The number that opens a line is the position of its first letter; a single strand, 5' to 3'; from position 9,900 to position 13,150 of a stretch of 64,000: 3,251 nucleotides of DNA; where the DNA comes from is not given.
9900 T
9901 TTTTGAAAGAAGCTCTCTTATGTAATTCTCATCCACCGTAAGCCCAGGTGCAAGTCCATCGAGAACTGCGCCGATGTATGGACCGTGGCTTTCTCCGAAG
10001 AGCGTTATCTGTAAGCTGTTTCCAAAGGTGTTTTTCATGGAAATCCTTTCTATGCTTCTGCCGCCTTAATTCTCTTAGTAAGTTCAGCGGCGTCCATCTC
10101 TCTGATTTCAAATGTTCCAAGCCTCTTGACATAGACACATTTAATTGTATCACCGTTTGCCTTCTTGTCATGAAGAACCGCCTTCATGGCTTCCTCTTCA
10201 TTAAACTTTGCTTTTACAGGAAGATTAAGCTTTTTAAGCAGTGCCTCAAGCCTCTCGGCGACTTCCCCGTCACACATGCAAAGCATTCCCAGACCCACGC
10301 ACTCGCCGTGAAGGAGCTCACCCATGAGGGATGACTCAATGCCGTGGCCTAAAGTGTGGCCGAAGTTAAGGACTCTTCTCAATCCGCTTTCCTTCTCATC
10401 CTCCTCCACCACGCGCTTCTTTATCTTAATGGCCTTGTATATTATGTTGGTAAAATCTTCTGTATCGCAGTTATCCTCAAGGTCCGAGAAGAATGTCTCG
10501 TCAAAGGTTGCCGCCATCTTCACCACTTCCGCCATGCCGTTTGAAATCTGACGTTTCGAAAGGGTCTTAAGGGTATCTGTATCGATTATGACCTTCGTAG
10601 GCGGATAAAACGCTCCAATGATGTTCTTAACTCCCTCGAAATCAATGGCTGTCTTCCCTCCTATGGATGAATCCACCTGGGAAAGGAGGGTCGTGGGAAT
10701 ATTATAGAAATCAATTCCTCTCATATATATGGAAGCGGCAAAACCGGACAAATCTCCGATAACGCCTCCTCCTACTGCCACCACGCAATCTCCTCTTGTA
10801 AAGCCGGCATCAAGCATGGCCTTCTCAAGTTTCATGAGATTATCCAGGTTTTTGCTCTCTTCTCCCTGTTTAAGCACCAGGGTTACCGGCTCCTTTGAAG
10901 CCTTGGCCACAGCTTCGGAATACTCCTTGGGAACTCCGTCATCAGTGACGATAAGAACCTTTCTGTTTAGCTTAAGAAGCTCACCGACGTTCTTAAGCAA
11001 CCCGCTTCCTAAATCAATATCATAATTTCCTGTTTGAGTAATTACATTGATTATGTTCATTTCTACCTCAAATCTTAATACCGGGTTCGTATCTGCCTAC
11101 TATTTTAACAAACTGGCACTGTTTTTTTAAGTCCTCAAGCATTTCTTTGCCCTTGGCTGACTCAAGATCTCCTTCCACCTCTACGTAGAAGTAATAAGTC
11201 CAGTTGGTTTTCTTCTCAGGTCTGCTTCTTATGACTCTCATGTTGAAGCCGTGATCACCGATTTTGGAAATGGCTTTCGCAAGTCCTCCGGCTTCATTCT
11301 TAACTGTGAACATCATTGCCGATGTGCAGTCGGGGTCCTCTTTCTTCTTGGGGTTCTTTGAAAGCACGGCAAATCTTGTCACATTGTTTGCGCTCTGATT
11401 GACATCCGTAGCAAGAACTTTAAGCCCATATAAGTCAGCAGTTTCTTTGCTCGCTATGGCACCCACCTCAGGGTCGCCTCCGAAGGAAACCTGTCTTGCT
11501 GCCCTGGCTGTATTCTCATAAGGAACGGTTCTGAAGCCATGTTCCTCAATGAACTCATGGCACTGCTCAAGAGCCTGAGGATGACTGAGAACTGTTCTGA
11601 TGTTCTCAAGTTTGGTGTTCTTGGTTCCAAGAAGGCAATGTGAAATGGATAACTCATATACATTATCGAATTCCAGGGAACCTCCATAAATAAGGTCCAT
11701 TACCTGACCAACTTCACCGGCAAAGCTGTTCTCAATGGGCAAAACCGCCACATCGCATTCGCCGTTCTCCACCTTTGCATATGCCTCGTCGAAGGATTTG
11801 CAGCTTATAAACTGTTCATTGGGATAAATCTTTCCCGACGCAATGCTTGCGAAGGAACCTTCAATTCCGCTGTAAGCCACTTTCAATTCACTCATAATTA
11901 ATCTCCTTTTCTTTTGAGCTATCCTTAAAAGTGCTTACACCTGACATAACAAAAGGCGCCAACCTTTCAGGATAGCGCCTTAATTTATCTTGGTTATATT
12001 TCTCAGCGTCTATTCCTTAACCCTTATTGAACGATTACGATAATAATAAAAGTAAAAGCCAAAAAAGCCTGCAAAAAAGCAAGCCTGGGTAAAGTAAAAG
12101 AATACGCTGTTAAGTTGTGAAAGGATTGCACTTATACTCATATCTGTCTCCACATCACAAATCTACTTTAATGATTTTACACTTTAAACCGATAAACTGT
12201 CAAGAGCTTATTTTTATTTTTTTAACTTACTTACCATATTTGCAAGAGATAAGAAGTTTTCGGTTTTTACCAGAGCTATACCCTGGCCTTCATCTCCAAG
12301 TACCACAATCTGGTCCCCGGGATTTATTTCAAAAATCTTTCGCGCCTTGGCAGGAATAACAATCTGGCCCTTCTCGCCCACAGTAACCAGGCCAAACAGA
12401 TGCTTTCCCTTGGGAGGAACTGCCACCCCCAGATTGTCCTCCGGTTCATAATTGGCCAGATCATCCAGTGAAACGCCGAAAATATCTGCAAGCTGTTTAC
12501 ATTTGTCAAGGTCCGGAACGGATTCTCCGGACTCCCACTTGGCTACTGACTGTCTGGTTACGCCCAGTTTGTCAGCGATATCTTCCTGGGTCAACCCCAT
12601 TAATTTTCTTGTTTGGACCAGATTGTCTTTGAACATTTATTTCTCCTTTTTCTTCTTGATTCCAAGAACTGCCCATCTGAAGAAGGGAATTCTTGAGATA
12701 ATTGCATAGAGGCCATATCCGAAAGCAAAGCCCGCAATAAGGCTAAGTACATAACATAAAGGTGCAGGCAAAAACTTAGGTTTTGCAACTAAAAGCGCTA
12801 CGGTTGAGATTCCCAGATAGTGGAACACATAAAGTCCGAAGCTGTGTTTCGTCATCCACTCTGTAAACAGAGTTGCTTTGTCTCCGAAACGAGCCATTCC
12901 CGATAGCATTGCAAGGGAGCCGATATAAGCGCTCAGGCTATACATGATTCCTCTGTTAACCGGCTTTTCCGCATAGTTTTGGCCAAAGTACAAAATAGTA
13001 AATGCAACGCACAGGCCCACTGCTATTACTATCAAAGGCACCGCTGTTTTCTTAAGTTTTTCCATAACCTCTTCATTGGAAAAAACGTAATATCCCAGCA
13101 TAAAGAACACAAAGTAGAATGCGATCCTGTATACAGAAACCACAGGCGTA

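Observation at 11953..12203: Phe/Tyr-rich leader peptide plus terminator/antiterminator upstream of pheA-aroB-aroC-tyrA-aroF: classical ribosome-mediated attenuation in a Firmicute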

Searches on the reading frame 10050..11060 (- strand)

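Call 7: search_protein_families(library=pfam, proteins=[window:10050-11060:-])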
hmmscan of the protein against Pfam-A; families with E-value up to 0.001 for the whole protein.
window:10050-11060:- (336 aa): 4 families
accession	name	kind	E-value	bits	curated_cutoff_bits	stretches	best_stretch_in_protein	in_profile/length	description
PF01761.26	DHQ_synthase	-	5.5e-46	155.4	24.2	1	61-173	2-114/115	3-dehydroquinate synthase N-terminal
PF24621.2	DHQS_C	-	2.2e-34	118.9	27.6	1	175-301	1-144/144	3-dehydroquinate synthase C-terminal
PF13685.12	Fe-ADH_2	-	4e-09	37.1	28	1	18-164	3-145/149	Iron-containing alcohol dehydrogenase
PF00465.25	Fe-ADH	-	1.9e-07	31.3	31.3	1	17-122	6-128/168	Iron-containing alcohol dehydrogenase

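Call 8: search_protein_families(library=ncbifam, proteins=[window:10050-11060:-])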
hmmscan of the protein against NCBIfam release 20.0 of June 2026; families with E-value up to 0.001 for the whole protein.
window:10050-11060:- (336 aa): 7 families
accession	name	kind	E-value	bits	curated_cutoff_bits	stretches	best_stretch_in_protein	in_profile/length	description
TIGR01357.1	aroB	equivalog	1.6e-101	339.9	305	1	13-326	1-338/344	3-dehydroquinate synthase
TIGR04425.1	P_lya_rel_AroB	hypoth_equivalog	2.3e-71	240.6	400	1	9-326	4-335/348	AroB-related putative sugar phosphate phospholyase (cyclizing)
NF010556.0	PRK13951.1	equivalog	4.5e-49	167.6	560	1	25-328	178-488/492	bifunctional shikimate kinase AroK/3-dehydroquinate synthase AroB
NF004852.0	PRK06203.1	equivalog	1.2e-46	159.4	333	1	60-261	91-301/407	3-dehydroquinate synthase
NF010627.0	PRK14021.1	equivalog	3e-46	157.9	565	1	12-316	188-521/542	bifunctional shikimate kinase/3-dehydroquinate synthase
NF002022.0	PRK00843.1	equivalog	6.3e-13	48.4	413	1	17-181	16-174/350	NAD(P)-dependent glycerol-1-phosphate dehydrogenase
NF041822.1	daptide_DH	equivalog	7.7e-05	21.7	300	0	35-109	3-74/363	daptide-type RiPP biosynthesis dehydogenase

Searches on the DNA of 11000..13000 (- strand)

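Call 4: search_rna_families(source=window, start=11000, end=13000, threshold=evalue, max_evalue=10, show_alignments=3)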
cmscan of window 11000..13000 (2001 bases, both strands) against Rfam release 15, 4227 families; matches with E-value up to 10: 3.
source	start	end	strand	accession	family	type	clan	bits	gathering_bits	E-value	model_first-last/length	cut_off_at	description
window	11880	11903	+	RF01338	CRISPR-DR25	Gene; CRISPR;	CL00014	17.4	36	5.5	1-25/25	no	CRISPR RNA direct repeat element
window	11625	11670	-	RF01647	ceN61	Gene; snRNA; snoRNA; CD-box;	-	15.4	60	7.9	1-72/72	no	Caenorhabditis snoRNA ceN61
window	12833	12885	-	RF01128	sR43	Gene; snRNA; snoRNA; CD-box;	-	11.6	45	9.3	1-56/56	no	Small nucleolar RNA sR42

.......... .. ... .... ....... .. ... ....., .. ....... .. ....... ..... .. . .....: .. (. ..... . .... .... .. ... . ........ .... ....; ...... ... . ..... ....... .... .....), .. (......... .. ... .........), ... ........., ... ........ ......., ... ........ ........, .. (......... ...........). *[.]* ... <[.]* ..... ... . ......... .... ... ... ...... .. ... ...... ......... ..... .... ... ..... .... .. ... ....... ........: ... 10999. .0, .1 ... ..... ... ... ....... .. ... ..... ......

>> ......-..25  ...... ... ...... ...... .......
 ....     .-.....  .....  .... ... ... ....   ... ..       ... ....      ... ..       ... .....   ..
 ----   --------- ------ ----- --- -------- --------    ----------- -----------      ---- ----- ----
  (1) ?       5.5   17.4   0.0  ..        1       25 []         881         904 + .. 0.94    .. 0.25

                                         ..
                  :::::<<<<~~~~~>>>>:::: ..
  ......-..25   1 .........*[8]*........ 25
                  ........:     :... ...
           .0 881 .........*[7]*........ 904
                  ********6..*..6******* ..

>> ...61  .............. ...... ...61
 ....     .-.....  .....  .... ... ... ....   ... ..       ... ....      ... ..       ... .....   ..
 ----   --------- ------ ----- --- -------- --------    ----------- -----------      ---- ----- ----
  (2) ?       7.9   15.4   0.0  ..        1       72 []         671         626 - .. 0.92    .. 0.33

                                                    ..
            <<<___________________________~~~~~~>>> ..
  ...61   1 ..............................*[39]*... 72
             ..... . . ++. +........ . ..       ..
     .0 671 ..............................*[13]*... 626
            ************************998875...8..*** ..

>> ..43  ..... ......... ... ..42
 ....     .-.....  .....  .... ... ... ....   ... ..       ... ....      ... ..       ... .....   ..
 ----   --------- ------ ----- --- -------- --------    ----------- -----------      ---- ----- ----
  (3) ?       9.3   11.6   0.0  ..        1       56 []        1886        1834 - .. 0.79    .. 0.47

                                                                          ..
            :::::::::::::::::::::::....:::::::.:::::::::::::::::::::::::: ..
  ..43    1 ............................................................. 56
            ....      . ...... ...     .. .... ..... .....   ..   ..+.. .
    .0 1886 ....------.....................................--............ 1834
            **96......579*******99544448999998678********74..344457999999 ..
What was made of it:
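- On Rfam Phe_leader (enterobacterial pheL) and Leu/phe leader RF01743: cmscan of 11000-13000 at E<=10 returned only three chance-level hits to unrelated families (call 4).
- Closest known: Enterobacterial pheL-pheA attenuator. Different: No sequence or covariance-model similarity (call 4).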

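Call 21: search_rna_families(sources=[L003, L004, L010, L012, L015, L018, L009, L016, L013], threshold=gathering)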
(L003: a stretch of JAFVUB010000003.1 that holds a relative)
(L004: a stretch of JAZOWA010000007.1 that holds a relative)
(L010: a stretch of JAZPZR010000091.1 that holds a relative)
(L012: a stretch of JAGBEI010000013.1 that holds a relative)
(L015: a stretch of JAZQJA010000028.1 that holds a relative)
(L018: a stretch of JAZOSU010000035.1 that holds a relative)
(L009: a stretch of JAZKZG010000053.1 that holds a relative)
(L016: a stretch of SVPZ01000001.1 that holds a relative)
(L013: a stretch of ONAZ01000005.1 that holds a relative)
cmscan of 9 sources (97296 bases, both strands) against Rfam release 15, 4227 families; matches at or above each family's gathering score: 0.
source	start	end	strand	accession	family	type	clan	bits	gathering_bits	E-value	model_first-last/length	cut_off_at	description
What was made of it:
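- On T-box leader (RF00230): Nine related loci also gave none (call 21).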
